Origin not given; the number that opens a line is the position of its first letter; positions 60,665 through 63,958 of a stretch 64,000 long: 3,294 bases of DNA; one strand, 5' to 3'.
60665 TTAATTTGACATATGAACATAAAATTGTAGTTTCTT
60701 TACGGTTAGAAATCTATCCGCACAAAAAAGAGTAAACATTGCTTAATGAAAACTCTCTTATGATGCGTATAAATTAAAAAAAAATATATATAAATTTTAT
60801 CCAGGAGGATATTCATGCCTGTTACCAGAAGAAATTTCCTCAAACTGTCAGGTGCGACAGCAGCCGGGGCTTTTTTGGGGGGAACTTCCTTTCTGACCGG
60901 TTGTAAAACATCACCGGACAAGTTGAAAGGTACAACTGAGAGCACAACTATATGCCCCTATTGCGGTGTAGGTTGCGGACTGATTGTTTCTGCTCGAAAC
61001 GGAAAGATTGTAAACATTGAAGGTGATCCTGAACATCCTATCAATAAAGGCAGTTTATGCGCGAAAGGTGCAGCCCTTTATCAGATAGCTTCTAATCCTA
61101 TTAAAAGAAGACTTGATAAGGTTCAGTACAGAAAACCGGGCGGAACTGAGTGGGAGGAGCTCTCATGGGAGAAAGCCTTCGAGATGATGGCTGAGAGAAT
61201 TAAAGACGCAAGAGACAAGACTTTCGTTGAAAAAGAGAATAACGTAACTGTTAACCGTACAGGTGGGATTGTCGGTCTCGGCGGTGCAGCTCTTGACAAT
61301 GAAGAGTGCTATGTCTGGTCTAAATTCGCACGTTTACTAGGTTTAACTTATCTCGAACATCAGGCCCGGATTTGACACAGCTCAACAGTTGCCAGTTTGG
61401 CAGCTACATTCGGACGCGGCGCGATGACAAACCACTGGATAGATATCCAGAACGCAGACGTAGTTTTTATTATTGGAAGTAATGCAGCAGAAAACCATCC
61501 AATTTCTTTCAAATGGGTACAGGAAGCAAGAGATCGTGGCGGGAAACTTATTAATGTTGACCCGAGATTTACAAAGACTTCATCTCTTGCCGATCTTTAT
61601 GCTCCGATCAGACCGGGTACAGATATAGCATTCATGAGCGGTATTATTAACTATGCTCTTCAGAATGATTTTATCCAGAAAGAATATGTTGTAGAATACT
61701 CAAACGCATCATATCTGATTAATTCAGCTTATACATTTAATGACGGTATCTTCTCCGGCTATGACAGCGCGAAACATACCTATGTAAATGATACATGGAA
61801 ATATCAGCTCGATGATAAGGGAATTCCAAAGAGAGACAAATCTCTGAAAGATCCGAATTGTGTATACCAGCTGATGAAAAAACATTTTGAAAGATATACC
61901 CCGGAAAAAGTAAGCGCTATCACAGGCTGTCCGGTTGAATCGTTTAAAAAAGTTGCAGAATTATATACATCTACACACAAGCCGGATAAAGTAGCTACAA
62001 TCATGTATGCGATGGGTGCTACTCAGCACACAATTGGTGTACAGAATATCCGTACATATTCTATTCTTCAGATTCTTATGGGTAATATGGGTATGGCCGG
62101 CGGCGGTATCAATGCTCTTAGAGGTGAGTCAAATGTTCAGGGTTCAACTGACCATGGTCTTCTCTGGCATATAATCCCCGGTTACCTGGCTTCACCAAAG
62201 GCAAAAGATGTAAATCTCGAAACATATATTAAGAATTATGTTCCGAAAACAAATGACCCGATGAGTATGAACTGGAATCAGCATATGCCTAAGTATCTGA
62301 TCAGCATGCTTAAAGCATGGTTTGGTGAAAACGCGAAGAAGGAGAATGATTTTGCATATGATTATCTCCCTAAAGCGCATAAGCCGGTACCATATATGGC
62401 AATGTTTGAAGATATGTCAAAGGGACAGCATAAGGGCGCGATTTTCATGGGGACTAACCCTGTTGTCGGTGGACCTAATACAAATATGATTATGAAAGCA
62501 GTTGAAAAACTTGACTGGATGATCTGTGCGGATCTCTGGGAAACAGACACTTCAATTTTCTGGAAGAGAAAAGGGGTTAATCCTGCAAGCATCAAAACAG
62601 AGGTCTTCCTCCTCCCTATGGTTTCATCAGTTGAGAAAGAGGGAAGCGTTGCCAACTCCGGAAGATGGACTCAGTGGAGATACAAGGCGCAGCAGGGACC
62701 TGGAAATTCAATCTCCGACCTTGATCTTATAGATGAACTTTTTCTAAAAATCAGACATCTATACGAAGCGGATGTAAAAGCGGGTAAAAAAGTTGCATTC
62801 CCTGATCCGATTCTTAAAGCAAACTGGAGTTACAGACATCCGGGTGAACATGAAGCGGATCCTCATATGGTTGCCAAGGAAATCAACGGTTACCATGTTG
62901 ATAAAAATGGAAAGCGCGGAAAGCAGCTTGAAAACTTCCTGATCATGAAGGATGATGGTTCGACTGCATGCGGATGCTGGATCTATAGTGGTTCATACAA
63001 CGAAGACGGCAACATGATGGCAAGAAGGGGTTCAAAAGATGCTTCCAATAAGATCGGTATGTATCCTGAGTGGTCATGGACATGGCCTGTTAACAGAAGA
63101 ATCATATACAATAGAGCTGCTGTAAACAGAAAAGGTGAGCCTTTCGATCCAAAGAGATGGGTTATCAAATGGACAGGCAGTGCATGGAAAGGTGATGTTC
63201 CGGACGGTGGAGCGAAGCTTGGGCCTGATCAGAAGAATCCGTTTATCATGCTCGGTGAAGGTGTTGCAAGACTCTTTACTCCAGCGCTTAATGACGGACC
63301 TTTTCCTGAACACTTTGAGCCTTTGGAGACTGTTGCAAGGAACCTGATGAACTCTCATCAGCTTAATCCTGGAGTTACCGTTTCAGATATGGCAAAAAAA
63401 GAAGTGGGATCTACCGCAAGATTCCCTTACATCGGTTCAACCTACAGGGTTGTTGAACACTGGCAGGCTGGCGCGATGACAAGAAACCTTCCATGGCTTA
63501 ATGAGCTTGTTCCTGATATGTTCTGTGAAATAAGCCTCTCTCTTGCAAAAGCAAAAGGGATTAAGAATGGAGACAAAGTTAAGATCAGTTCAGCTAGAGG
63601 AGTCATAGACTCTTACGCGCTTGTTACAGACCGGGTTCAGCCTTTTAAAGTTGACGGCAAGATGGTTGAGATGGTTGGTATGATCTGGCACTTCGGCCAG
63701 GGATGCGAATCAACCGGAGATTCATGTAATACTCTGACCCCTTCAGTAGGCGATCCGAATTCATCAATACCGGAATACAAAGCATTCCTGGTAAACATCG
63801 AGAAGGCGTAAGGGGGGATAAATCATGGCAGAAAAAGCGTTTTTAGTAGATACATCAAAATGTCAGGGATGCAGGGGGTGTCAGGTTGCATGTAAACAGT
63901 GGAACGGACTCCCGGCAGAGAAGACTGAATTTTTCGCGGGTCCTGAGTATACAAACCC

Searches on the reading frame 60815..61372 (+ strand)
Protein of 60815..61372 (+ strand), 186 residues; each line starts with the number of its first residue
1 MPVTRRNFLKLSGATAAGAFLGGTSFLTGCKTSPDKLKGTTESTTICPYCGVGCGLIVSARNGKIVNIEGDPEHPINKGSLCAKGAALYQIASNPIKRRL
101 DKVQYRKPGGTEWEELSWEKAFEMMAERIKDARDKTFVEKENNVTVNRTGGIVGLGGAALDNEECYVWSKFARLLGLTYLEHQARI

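Call 83: search_protein_families(library=pfam, proteins=[window:60815-61372:+], max_evalue=0.00001)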
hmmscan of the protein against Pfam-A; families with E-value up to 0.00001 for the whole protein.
window:60815-61372:+ (186 aa): 2 families
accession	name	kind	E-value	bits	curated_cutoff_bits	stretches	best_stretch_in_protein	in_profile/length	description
PF04879.21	Molybdop_Fe4S4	-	1.9e-21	76.2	22.7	1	43-93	4-54/55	Molybdopterin oxidoreductase Fe4S4 domain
PF10518.14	TAT_signal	-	5.2e-06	26.6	22.7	1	3-22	2-21/21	TAT (twin-arginine translocation) pathway signal sequence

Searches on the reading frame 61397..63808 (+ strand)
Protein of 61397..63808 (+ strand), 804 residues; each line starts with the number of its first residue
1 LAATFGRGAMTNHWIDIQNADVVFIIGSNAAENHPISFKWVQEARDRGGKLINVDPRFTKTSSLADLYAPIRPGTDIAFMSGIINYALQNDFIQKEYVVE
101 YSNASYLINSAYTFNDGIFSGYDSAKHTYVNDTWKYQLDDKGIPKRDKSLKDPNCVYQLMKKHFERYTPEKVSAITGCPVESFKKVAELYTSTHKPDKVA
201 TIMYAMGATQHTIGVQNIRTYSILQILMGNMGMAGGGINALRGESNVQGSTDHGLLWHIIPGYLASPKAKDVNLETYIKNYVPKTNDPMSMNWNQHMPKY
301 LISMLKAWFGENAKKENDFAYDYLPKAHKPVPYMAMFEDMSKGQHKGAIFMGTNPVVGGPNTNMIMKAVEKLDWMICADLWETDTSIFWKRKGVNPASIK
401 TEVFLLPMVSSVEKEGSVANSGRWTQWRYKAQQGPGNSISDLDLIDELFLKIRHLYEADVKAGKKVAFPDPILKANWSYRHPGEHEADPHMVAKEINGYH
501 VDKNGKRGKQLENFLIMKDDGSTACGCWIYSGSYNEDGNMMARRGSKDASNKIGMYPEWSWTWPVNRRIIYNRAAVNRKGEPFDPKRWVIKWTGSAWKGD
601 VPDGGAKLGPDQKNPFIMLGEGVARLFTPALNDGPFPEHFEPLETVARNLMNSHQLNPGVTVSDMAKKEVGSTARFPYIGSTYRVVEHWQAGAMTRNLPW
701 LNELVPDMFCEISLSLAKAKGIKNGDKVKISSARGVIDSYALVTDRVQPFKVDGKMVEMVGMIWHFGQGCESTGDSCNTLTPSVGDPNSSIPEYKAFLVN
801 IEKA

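Call 83: search_protein_families(library=pfam, proteins=[window:61397-63808:+], max_evalue=0.00001)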
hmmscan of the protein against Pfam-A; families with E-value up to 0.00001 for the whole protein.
window:61397-63808:+ (804 aa): 2 families
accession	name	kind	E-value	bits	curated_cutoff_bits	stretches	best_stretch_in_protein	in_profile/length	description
PF00384.28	Molybdopterin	-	1.3e-22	80.8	24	1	9-448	97-350/353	Molybdopterin oxidoreductase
PF01568.27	Molydop_binding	-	1.8e-18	67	26.8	1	681-797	4-109/110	Molydopterin dinucleotide binding domain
